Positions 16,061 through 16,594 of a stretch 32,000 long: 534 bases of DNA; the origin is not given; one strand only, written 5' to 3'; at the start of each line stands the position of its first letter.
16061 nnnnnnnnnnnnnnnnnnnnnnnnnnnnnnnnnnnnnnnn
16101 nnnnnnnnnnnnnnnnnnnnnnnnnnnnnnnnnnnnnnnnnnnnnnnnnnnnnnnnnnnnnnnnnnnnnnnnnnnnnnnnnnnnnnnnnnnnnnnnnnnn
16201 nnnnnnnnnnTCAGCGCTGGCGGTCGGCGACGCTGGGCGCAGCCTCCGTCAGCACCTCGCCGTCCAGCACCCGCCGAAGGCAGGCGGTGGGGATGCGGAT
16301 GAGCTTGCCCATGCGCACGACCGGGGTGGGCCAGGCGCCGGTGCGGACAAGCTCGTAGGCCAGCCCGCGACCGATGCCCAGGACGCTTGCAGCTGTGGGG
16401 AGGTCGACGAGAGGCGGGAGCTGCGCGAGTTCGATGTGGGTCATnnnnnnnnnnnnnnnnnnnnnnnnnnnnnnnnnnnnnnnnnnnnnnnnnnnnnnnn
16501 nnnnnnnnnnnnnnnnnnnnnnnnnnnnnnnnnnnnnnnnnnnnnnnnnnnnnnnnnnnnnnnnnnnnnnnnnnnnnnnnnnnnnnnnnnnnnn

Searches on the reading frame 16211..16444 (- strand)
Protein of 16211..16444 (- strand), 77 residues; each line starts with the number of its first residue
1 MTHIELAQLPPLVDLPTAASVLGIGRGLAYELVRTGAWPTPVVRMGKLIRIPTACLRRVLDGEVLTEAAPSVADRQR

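Call 8: search_protein_families(library=pfam, proteins=[window:16211-16444:-], max_evalue=0.01)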
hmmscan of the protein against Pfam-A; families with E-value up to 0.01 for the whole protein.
window:16211-16444:- (77 aa): 1 family
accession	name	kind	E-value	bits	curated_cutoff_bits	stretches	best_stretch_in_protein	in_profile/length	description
PF12728.13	HTH_17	-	0.001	19.8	27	1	15-61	4-48/51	Helix-turn-helix domain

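Call 32: find_related_loci(query=A2, collection=metagenome_contigs, flank=3000)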
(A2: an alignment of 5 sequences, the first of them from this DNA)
Query A2 (77 aa) in metagenome_contigs; peptide patterns used: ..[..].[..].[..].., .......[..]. (x = any residue, [..] = any of these).
102 stretches matched a pattern; 27 encode a relative of the query (tblastn E <= 1e-3); 27 distinct loci.
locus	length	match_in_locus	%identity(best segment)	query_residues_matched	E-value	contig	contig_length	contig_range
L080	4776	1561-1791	92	1-77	8e-45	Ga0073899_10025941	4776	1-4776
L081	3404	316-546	92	1-77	5e-45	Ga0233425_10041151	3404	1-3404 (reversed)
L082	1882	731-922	92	1-64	9e-37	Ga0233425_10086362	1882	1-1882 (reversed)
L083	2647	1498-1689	94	1-64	2e-36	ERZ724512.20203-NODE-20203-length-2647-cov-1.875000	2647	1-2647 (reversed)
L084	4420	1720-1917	77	1-66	3e-31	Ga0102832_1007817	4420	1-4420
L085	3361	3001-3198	77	1-66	1e-30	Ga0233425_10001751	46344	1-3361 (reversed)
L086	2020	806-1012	66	1-74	5e-27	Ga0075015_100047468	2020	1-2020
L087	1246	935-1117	75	1-61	5e-27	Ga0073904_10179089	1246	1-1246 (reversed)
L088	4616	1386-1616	65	1-77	2e-26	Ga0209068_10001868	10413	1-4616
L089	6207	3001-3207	66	1-71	3e-26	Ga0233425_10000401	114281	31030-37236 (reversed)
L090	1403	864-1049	74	1-62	7e-26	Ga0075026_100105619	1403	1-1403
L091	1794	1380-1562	74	1-61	3e-25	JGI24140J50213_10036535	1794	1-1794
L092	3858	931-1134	65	1-71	5e-25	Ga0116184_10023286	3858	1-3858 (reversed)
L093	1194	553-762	64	1-77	5e-25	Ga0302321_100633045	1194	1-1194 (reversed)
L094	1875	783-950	73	1-56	1e-23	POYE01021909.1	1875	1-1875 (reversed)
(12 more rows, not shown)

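Call 44: search_solved_structures(query=A2, max_evalue=1)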
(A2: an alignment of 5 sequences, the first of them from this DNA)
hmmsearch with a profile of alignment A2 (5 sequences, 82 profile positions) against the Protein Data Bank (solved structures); distinct sequences matched with E-value up to 1: 1.
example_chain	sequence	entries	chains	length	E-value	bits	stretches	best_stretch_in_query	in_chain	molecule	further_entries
7t6x_E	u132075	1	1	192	0.91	12.6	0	29-59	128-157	Envelope glycoprotein E1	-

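Call 45: search_protein_families(library=ncbifam, proteins=[window:16214-16444:-], max_evalue=0.1)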
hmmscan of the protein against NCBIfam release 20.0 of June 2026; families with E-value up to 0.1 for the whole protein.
window:16214-16444:- (77 aa): 1 family
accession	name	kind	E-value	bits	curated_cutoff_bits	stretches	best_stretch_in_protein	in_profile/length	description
TIGR01764.1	excise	domain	0.001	19.3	28.8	1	17-54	6-41/49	excisionase family DNA-binding protein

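Call 62: find_homologous_proteins(query=window:16214-16444:-, max_evalue=0.00001)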
Query window:16214-16444:- (77 aa): 72 proteins with E <= 0.00001 among 76 candidates.
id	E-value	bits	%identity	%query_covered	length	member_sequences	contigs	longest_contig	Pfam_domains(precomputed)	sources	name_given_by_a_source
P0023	1.6e-40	154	97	100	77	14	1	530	-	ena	-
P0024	1.5e-39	151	92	100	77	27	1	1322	-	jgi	-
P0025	9.3e-37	142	88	100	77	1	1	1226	-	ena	-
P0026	2.0e-36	141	86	100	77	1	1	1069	-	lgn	-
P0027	3.6e-36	140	87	100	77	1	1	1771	PF12728.14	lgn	-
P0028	3.7e-36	140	87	100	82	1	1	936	-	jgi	jgi:excisionase family DNA binding protein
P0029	9.7e-36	138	88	99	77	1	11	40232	-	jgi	jgi:excisionase family DNA binding protein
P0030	1.8e-35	138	87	99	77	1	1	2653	-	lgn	-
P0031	1.0e-34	135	86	99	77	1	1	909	PF12728.14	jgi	jgi:excisionase family DNA binding protein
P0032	2.4e-33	131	97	83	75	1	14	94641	-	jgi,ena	jgi:predicted DNA-binding transcriptional regulator AlpA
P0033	2.9e-29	118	89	83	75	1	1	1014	-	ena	-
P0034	5.1e-27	111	70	96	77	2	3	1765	-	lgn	-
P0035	7.4e-26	107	82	84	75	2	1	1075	-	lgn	-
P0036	9.2e-26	107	79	82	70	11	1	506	-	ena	-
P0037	3.0e-25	105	77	86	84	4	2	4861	-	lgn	-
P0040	2.0e-23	99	76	82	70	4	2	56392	PF12728.14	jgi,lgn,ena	-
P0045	9.8e-21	91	74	81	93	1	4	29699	-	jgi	jgi:predicted DNA-binding transcriptional regulator AlpA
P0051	6.2e-19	85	72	79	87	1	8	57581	-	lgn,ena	-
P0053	8.5e-19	85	70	79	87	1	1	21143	-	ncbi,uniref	ncbi:DNA-binding protein [Longivirga aurantiaca]|uniref:DNA-binding protein n=1 Tax=Longivirga auran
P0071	2.6e-16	77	70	73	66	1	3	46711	PF12728.14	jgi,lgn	-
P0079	5.1e-16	76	67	79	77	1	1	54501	PF12728.14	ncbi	-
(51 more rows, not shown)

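Call 63: find_encoding_contigs(protein=P0040, flank=6000, max_places=1)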
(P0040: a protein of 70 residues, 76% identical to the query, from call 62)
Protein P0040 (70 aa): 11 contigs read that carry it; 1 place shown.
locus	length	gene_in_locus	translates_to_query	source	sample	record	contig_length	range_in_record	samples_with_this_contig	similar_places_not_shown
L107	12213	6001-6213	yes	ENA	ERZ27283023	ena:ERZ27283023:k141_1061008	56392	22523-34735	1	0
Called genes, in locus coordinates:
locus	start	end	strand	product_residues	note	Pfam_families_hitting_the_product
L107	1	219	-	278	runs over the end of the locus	-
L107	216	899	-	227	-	PF08666:SAF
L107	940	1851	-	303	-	-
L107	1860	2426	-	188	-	-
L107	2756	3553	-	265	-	-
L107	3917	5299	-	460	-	-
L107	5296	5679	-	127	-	-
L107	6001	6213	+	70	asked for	PF12728:HTH_17 (weak)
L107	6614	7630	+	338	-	PF14716:HHH_8, PF02811:PHP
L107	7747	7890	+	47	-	-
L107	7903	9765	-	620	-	PF13424:TPR_12 (faint), PF03704:BTAD (weak)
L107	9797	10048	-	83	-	PF14026:SCO4226-like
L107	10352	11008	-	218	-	PF00072:Response_reg, PF00196:GerE, PF04545:Sigma70_r4 (weak), PF08281:Sigma70_r4_2, PF13384:HTH_23 (faint), PF13412:HTH_24 (weak)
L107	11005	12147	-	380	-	PF07730:HisKA_3, PF02518:HATPase_c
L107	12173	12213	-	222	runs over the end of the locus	PF10067:DUF2306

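Call 64: find_encoding_contigs(protein=P0045, flank=6000, max_places=1)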
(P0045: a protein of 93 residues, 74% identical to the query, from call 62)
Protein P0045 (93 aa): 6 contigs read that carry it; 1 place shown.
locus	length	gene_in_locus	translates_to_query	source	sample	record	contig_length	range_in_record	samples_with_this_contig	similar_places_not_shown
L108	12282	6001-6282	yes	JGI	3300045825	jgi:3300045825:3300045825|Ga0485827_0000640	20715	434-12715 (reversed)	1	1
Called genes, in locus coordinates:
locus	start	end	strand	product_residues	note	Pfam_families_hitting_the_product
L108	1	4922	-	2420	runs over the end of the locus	PF05593:RHS_repeat (faint)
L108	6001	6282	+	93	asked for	-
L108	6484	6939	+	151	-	PF04075:F420H2_quin_red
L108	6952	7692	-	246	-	-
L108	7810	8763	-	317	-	PF03061:4HBT, PF13622:4HBT_3 (faint), PF13279:4HBT_2 (weak), PF03061:4HBT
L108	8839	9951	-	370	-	PF01380:SIS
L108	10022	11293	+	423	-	PF13412:HTH_24 (weak), PF00480:ROK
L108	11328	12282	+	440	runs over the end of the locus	PF01547:SBP_bac_1, PF13531:SBP_bac_11 (faint)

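Call 65: find_encoding_contigs(protein=P0051, flank=6000, max_places=1)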
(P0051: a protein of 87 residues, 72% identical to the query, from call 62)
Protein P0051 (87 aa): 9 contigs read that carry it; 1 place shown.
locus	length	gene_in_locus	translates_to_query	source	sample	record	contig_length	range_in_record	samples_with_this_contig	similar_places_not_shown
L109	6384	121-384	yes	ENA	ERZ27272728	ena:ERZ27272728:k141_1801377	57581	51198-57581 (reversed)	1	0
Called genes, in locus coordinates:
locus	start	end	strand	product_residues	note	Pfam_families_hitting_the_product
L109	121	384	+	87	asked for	-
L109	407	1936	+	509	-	PF22022:Phage_int_M, PF00589:Phage_integrase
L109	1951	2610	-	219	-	-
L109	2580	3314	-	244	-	-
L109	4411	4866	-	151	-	-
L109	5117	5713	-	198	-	-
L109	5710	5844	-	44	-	-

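Call 66: find_encoding_contigs(protein=P0071, flank=6000, max_places=1)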
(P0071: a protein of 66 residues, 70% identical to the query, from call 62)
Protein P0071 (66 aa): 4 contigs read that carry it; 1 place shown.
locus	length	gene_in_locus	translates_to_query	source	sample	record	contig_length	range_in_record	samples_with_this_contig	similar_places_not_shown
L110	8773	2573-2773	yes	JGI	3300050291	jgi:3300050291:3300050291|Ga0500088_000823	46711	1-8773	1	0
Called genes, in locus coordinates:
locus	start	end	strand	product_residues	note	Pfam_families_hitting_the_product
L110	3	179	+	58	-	?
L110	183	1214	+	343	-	PF00877:NLPC_P60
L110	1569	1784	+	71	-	-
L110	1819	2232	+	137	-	PF00436:SSB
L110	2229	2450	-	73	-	-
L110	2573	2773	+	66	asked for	PF12728:HTH_17 (weak)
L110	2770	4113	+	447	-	PF14657:Arm-DNA-bind_4 (weak), PF22022:Phage_int_M (weak), PF00589:Phage_integrase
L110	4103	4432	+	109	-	-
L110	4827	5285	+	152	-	PF00571:CBS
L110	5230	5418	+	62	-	-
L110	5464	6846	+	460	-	PF01523:PmbA_TldD_1st, PF19290:PmbA_TldD_2nd, PF19289:PmbA_TldD_3rd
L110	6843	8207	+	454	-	PF01523:PmbA_TldD_1st, PF19290:PmbA_TldD_2nd, PF19289:PmbA_TldD_3rd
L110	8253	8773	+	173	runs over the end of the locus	PF07963:N_methyl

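Call 67: find_encoding_contigs(protein=P0079, flank=6000, max_places=1)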
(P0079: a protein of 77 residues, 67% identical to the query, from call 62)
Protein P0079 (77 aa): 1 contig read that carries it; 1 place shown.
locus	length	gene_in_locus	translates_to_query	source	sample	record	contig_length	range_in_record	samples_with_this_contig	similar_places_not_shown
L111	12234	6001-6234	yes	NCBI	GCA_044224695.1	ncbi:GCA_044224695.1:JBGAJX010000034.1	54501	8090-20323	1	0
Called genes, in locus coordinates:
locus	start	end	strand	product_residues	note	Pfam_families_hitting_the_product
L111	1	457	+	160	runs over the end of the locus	-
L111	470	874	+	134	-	-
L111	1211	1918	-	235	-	PF02633:Creatininase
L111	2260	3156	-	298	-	-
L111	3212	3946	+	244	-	PF08986:DUF1889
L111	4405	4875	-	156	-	PF00293:NUDIX, PF14815:NUDIX_4 (weak)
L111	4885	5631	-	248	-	PF19319:DUF5919 (faint)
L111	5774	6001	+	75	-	PF12728:HTH_17 (weak)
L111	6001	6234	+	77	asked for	PF12728:HTH_17 (weak)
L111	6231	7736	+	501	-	PF00589:Phage_integrase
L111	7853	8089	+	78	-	-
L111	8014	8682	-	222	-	PF00440:TetR_N, PF02909:TetR_C_1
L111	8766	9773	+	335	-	PF08240:ADH_N, PF00107:ADH_zinc_N, PF13602:ADH_zinc_N_2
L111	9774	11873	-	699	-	PF27532:Mb0984_helical, PF27098:Rv0959_3rd, PF13519:VWA_2 (weak)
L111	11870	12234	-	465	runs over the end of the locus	PF01078:Mg_chelatase (faint), PF07728:AAA_5 (faint)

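Call 68: find_encoding_contigs(protein=P0053, flank=6000, max_places=1)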
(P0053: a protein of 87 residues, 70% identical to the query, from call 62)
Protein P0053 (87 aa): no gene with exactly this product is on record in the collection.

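Call 79: search_dna_similar(query=window:16214-16444:-, collection=phages, mode=protein, max_evalue=0.001, max_rows=12)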
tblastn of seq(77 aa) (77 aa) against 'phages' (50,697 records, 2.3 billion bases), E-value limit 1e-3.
Records with a match: 43; places in all: 43; records where one place covers at least 80% of the query: 20.
Best place of each record, by identity: <60% 43.
By first word of the organism name: Gordonia 38; Streptomyces 2; Tsukamurella 2; Bacteriophage 1.
By host as written in the record: Gordonia terrae 3612 32; Gordonia rubripertincta NRRL B-16540 SEA 2; Gordonia rubripertincta NRRL B-16540 2; Streptomyces scabiei RL-34 2; Tsukamurella paurometabola strain CON55 2; Gordonia terrae CAG3 1; Gordonia terrae NRRL B-16283 1; - 1.
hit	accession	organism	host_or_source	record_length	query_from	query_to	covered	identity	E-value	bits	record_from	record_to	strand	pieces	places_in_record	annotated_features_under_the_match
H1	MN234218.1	Gordonia phage Powerball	Gordonia rubripertincta NRRL B-16540 SEA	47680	1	74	96%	43.2%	1e-6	49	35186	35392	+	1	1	47: excise | 46: hypothetical protein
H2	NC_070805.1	Gordonia phage Powerball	Gordonia rubripertincta NRRL B-16540 SEA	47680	1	74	96%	43.2%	1e-6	49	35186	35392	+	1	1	47: excise | 46: hypothetical protein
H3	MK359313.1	Gordonia phage Vasanti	Gordonia terrae 3612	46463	1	64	83%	46.9%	2e-8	54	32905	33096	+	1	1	47: excise | 46: hypothetical protein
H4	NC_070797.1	Gordonia phage Vasanti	Gordonia terrae 3612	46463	1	64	83%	46.9%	2e-8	54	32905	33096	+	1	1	47: excise | 46: hypothetical protein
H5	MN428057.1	Gordonia phage Suerte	Gordonia rubripertincta NRRL B-16540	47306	1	63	82%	46.0%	1e-7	52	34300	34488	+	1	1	45: excise | 44: hypothetical protein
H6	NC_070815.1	Gordonia phage Suerte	Gordonia rubripertincta NRRL B-16540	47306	1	63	82%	46.0%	1e-7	52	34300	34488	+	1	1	45: excise | 44: hypothetical protein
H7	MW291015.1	Gordonia phage NancyRae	Gordonia terrae 3612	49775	1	60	78%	46.7%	3e-7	51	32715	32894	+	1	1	42: excise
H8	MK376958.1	Gordonia phage Brylie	Gordonia terrae 3612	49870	1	60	78%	46.7%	3e-7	51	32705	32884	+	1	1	42: excise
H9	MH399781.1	Gordonia phage Nadeem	Gordonia terrae 3612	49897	1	60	78%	46.7%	3e-7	51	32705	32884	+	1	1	42: excise | 43: hypothetical protein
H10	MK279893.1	Gordonia phage WheatThin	Gordonia terrae 3612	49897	1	60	78%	46.7%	3e-7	51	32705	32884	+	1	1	42: excise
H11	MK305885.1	Gordonia phage Mulch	Gordonia terrae 3612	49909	1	60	78%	46.7%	3e-7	51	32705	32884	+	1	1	42: excise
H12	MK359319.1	Gordonia phage Parada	Gordonia terrae 3612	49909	1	60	78%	46.7%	3e-7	51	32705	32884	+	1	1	42: excise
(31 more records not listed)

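Call 80: search_dna_similar(query=window:16214-16444:-, collection=plasmids, mode=protein, max_evalue=0.001, max_rows=12)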
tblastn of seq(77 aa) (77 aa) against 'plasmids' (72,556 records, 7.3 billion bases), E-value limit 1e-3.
Records with a match: 5; places in all: 5; records where one place covers at least 80% of the query: 0.
Best place of each record, by identity: <60% 5.
By first word of the organism name: Streptomyces 5.
By predicted mobility (MOB-suite, as given by PLSDB): non-mobilizable 4; mobilizable 1.
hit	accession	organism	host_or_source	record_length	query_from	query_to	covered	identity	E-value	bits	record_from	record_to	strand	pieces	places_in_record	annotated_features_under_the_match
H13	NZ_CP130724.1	Streptomyces sp. NBC_01238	-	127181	8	60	69%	49.1%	4e-7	52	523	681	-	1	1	DNA-binding protein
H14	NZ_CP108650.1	Streptomyces sp. NBC_01108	-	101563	8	60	69%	49.1%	4e-7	52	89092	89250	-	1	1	DNA-binding protein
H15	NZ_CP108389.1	Streptomyces sp. NBC_01321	-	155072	8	60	69%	49.1%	4e-7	52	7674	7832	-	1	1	hypothetical protein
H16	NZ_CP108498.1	Streptomyces sp. NBC_01240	-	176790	8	60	69%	49.1%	6e-7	52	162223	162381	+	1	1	hypothetical protein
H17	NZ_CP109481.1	Streptomyces sp. NBC_01450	-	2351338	1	60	78%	43.3%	1e-6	51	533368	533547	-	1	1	none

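Call 81: get_annotated_region(hit=H3, flank=2500)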
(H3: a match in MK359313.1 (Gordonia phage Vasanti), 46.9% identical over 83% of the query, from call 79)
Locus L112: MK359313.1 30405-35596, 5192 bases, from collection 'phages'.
description: Gordonia phage Vasanti, complete genome.
organism: Gordonia phage Vasanti (NCBI taxid 2502431)
taxonomy: Viruses; Duplodnaviria; Heunggongvirae; Uroviricota; Caudoviricetes; Attisvirus; Attisvirus vasanti
host: Gordonia terrae 3612; source: soil; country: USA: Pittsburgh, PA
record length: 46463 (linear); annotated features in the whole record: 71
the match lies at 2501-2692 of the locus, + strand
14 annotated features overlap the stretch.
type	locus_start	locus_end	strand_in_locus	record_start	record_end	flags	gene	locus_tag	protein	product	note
CDS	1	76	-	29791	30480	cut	40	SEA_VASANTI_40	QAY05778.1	peptidase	-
CDS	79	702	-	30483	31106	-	41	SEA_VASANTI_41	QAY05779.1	immunity repressor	-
CDS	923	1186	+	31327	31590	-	42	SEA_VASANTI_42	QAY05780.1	Cro protein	Cro (control of repressors operator)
CDS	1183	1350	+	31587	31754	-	43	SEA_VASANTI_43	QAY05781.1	hypothetical protein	-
CDS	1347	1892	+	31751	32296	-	44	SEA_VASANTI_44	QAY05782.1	hypothetical protein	-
CDS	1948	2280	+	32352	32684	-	45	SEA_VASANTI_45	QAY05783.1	hypothetical protein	-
CDS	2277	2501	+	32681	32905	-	46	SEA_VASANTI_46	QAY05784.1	hypothetical protein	-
CDS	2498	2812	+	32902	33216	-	47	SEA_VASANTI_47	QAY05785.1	excise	helix-turn-helix DNA binding domain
CDS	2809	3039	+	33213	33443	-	48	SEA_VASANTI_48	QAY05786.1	hypothetical protein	-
CDS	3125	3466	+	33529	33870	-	49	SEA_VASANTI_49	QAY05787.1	hypothetical protein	-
CDS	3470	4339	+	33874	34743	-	50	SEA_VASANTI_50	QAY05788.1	hypothetical protein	-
CDS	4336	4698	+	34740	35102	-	51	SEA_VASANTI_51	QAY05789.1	hypothetical protein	-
CDS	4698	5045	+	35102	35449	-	52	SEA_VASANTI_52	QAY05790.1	hypothetical protein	-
CDS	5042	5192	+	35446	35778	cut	53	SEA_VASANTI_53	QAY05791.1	hypothetical protein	-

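Call 82: predict_structure(alignment_id=A5)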
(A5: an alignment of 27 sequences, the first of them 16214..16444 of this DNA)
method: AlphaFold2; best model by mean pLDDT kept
length: 77 residues; sequences in the alignment: 27
mean_pLDDT: 83.5   pTM: 0.71
mean pLDDT of the five models: 83.5, 83.4, 82.9, 82.9, 81.9
residues with pLDDT >= 90: 48; 70-90: 11; 50-70: 9; < 50: 9
segments of 3 or more residues with pLDDT < 50: 69-77
pLDDT, mean of each block of 10 residues (from residue 1): 78 96 95 95 94 92 64 43
secondary structure, 60 per line:
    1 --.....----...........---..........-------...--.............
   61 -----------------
elements in order: H3-7 E12-14 H15-22 H26-35 E43-45 E48-52 H53-60

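Call 84: fold_search(model_id=the predicted structure, library=pdb)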
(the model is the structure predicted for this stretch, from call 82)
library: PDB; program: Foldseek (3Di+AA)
matches with E <= 10: 893; with E <= 0.001: 0
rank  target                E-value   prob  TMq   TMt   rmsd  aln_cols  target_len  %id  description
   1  8dgl_A                2.3e-03  1.00  0.61  0.70   4.6        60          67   18  Crystal Structure of the RdfS Excisionase (released 2022-10-05)
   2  8dgl_B                8.2e-03  1.00  0.59  0.65   4.6        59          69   19  Crystal Structure of the RdfS Excisionase (released 2022-10-05)
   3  4lhf                  2.4e-02  1.00  0.53  0.52   2.3        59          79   14  Crystal structure of a DNA binding protein from phage P2 (released 2014-03-05)
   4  4j2n_A                2.7e-02  1.00  0.53  0.71   2.0        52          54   23  Crystal Structure of mycobacteriophage Pukovnik Xis (released 2013-10-23)
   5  4j2n_C                2.7e-02  1.00  0.53  0.69   2.1        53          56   23  Crystal Structure of mycobacteriophage Pukovnik Xis (released 2013-10-23)
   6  6ama_A                6.4e-02  1.00  0.57  0.77   2.1        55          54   20  Structure of S. coelicolor/S. venezuelae BldC-smeA-ssfA complex to 3.09 Angstrom (released 2018-03-28)
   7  4p0y_A                6.4e-02  0.99  0.53  0.37   2.5        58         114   16  Structure of the double stranded DNA binding type IV secretion protein TraN from Enterococcus (released 2014-07-30)
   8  6ama_H                6.9e-02  1.00  0.60  0.80   1.9        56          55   20  Structure of S. coelicolor/S. venezuelae BldC-smeA-ssfA complex to 3.09 Angstrom (released 2018-03-28)
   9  1u2w_B                7.3e-02  0.77  0.39  0.32   4.6        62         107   19  Crystal Structure of the Staphylococcus aureus pI258 CadC (released 2005-07-12)
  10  3f72_B                7.8e-02  0.77  0.40  0.32   4.7        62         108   19  Crystal Structure of the Staphylococcus aureus pI258 CadC Metal Binding Site 2 Mutant (released 2009-04-07)
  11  6ama_Y                1.0e-01  0.99  0.56  0.72   3.5        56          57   20  Structure of S. coelicolor/S. venezuelae BldC-smeA-ssfA complex to 3.09 Angstrom (released 2018-03-28)
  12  6ama_B                1.1e-01  0.99  0.57  0.76   2.7        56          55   20  Structure of S. coelicolor/S. venezuelae BldC-smeA-ssfA complex to 3.09 Angstrom (released 2018-03-28)
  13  4p0z                  1.2e-01  0.98  0.54  0.38   2.8        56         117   12  Structure of the double stranded DNA binding type IV secretion protein TraN from Enterococcus (released 2014-07-30)
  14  4ggg_B                1.2e-01  0.63  0.36  0.32   4.6        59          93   10  Crystal structure of V66A/L68V CzrA in the Zn(II)bound state. (released 2013-02-06)
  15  7pzb_A                1.3e-01  0.33  0.33  0.15   6.0        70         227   21  Structure of the Clr-cAMP-DNA complex (released 2022-11-02)
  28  6ama_P                2.8e-01  0.96  0.57  0.74   3.4        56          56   20  Structure of S. coelicolor/S. venezuelae BldC-smeA-ssfA complex to 3.09 Angstrom (released 2018-03-28)
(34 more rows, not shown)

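Call 87: search_protein_families(library=phrogs, proteins=[window:16214-16444:-], max_evalue=0.01)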
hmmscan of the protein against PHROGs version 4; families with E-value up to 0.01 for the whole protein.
window:16214-16444:- (77 aa): 3 families
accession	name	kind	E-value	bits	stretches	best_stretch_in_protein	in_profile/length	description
phrog_32619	-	unknown function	2.9e-09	38.2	1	6-63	7-64/104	-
phrog_12527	-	integration and excision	0.0064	17.6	1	12-65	29-80/130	excisionase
phrog_66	-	integration and excision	0.0098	16.6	1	7-62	88-142/412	excisionase and transcriptional regulator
